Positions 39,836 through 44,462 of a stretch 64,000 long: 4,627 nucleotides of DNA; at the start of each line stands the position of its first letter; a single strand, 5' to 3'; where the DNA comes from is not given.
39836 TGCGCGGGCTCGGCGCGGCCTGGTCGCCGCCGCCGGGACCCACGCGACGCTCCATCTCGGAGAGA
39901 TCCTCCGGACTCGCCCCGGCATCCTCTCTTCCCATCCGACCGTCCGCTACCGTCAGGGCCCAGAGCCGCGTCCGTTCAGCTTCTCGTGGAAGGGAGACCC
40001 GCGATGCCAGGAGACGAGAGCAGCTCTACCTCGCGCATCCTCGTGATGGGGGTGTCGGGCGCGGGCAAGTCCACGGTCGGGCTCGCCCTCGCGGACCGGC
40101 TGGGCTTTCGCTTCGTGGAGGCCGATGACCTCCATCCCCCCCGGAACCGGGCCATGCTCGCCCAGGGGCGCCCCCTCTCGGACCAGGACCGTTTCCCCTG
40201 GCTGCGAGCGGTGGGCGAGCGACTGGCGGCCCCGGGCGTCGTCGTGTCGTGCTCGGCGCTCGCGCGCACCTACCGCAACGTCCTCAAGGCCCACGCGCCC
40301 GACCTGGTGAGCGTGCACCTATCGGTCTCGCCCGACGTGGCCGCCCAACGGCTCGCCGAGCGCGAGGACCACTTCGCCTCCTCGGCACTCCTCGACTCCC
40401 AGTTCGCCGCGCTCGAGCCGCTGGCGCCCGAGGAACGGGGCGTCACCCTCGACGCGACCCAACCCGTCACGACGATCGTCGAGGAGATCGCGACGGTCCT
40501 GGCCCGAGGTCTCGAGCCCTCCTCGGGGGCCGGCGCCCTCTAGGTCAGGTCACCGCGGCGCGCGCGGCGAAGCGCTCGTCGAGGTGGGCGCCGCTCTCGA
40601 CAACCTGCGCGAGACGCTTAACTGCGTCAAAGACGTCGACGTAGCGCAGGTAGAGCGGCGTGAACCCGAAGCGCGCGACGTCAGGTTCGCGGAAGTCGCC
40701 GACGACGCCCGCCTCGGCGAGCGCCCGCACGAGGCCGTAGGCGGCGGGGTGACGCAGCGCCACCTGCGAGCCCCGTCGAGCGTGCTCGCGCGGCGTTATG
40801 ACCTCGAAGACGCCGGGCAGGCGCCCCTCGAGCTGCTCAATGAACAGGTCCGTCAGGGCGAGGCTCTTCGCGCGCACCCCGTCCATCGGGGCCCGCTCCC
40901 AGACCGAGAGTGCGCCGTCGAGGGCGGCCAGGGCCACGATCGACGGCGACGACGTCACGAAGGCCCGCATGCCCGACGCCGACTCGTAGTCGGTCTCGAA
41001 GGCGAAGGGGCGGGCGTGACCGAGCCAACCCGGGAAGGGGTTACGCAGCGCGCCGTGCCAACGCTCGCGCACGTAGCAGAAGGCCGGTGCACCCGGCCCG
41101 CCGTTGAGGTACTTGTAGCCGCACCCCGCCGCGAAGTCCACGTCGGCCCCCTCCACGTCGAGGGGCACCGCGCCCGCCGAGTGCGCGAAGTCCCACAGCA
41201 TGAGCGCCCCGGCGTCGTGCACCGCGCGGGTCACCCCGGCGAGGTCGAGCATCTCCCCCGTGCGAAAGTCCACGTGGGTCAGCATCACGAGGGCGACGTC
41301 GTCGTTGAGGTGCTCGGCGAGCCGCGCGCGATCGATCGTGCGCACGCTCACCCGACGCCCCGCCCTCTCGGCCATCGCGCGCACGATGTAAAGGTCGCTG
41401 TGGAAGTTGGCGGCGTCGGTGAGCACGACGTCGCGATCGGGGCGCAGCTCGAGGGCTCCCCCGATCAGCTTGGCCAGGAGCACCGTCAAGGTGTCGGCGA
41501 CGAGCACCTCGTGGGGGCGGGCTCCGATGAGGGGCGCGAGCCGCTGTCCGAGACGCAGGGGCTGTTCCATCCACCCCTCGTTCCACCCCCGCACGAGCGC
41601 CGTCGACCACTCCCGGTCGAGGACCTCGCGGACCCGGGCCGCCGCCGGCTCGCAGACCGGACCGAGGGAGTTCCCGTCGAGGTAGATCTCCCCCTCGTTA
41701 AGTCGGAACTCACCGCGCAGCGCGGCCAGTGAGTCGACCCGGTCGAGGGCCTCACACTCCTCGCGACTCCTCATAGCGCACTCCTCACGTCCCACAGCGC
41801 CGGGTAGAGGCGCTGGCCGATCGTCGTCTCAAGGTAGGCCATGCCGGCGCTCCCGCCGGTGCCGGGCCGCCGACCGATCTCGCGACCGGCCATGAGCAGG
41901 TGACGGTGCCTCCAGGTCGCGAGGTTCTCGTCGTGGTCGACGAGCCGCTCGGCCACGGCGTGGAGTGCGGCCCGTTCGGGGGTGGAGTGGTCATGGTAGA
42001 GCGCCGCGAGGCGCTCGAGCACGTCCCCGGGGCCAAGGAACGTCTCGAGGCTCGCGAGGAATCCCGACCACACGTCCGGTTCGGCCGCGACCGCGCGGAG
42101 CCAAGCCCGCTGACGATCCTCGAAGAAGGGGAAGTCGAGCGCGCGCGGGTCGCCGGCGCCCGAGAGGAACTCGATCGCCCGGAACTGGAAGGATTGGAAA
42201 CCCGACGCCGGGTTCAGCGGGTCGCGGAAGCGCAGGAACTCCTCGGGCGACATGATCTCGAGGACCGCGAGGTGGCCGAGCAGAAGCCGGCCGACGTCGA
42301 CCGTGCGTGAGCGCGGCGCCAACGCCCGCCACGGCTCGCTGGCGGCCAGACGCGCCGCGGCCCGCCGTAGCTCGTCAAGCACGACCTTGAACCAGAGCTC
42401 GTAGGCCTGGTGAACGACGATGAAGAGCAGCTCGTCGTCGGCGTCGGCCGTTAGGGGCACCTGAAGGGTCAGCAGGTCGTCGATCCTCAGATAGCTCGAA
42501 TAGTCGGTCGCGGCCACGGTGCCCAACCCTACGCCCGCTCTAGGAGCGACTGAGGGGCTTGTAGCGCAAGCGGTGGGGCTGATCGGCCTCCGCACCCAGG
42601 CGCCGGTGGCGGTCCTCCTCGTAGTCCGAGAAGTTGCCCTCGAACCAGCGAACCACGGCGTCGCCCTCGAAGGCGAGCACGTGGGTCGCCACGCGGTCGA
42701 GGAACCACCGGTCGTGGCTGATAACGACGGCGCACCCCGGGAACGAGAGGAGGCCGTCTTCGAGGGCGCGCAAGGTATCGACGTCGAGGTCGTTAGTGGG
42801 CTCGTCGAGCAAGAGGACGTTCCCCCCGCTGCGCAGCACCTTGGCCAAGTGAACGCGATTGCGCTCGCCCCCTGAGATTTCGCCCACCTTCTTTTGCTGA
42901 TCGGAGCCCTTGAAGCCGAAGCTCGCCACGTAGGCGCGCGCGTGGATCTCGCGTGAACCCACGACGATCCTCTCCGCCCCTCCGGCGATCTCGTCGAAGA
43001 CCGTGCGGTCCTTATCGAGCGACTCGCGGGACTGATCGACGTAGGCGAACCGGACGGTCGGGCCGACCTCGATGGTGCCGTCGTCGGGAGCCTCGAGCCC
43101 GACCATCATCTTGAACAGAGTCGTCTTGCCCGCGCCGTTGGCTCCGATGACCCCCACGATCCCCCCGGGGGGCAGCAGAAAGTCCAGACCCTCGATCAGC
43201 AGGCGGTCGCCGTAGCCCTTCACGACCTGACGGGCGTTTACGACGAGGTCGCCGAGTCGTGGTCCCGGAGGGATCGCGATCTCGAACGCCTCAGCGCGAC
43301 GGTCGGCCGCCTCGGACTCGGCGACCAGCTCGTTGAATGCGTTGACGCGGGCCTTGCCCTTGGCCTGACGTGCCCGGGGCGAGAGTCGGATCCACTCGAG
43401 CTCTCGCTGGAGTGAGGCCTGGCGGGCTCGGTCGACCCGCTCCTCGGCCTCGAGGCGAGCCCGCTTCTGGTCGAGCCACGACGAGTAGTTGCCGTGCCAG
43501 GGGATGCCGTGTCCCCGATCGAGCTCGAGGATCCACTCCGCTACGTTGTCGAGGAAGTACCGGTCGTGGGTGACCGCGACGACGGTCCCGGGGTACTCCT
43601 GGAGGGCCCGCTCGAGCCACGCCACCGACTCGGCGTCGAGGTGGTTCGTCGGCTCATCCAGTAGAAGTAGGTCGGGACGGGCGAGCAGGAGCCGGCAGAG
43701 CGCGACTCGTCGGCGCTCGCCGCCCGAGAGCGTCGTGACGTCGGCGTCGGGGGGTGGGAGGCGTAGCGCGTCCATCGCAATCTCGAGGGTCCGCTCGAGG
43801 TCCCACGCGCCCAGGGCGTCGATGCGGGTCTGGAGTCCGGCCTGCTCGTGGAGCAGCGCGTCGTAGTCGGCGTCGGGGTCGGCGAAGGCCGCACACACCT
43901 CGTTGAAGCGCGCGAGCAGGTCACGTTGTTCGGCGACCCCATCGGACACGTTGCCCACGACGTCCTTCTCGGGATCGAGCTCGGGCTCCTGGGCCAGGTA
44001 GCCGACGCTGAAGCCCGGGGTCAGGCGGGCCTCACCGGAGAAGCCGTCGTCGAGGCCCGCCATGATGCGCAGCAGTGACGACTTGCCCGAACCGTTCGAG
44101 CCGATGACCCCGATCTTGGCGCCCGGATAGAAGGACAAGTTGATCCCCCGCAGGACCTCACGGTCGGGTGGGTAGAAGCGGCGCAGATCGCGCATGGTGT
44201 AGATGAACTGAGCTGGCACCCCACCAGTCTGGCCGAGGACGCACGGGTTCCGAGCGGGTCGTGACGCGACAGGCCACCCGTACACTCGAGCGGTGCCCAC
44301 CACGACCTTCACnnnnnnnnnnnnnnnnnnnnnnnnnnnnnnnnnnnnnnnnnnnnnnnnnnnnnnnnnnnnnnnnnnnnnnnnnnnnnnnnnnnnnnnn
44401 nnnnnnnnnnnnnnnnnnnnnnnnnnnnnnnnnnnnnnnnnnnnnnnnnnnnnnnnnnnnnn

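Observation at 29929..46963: Both ABC solute-binding proteins lack a lipobox and look like freely secreted periplasmic-type proteins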

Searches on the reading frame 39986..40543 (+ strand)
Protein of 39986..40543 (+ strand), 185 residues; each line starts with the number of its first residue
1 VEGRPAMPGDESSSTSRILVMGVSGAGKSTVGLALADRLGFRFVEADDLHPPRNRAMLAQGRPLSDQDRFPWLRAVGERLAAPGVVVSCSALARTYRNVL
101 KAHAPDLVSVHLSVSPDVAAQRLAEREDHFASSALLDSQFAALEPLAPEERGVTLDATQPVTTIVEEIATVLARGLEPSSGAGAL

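Call 64: search_protein_families(library=pfam, proteins=[window:39986-40543:+], max_evalue=0.00001)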
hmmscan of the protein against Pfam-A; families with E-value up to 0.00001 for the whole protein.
window:39986-40543:+ (185 aa): 4 families
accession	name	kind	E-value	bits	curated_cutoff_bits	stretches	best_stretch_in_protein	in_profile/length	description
PF01202.28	SKI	-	1.2e-09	39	22.1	1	25-128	2-107/159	Shikimate kinase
PF13671.12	AAA_33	-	3.6e-08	34.2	27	1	18-145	2-142/143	AAA domain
PF13238.12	AAA_18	-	2e-07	32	29.4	1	18-129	1-114/128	AAA domain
PF01583.26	APS_kinase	-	4.3e-06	27.3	21.1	1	18-122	5-117/152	Adenylylsulphate kinase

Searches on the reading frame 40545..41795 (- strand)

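Call 65: search_protein_families(library=pfam, proteins=[window:40545-41795:-], max_evalue=0.00001)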
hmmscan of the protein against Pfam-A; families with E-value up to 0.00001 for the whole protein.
window:40545-41795:- (416 aa): 2 families
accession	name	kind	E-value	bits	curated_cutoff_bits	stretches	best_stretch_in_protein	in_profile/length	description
PF22580.2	KYNU_C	-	2.4e-33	114.4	27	1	307-395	1-90/90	Kynureninase C-terminal domain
PF00266.25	Aminotran_5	-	4e-19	69.3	21.5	1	86-347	52-314/371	Aminotransferase class-V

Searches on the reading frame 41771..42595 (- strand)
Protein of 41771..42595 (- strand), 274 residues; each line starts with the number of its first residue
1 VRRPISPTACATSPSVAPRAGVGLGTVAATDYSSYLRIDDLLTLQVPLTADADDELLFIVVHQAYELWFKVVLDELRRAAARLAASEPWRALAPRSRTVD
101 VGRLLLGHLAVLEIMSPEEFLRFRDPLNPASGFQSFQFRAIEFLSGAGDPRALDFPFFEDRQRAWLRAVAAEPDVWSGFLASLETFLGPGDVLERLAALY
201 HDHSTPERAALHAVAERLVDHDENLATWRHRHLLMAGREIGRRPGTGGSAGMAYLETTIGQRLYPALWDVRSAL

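Call 65: search_protein_families(library=pfam, proteins=[window:41771-42595:-], max_evalue=0.00001)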
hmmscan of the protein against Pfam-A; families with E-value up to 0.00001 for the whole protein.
window:41771-42595:- (274 aa): 1 family
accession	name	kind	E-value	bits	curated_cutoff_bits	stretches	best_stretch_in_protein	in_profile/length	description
PF03301.18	Trp_dioxygenase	-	1.9e-45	156.2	34.9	2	28-148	13-142/346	Tryptophan 2,3-dioxygenase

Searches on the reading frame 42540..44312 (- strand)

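Call 65: search_protein_families(library=pfam, proteins=[window:42540-44312:-], max_evalue=0.00001)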
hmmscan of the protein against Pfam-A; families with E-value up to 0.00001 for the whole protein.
window:42540-44312:- (590 aa): 4 families
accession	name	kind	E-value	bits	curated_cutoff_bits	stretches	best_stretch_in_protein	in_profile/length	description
PF00005.33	ABC_tran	-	2.8e-49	167.7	25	2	54-223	1-137/137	ABC transporter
PF13304.12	AAA_21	-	5.3e-16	60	27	0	195-255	238-304/304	AAA domain, putative AbiEii toxin, Type IV TA system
PF12848.13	ABC_tran_Xtn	-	3e-12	46.9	25.9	1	262-334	1-74/85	ABC transporter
PF13476.12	AAA_23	-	5e-06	27.7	27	0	377-401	16-37/201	AAA domain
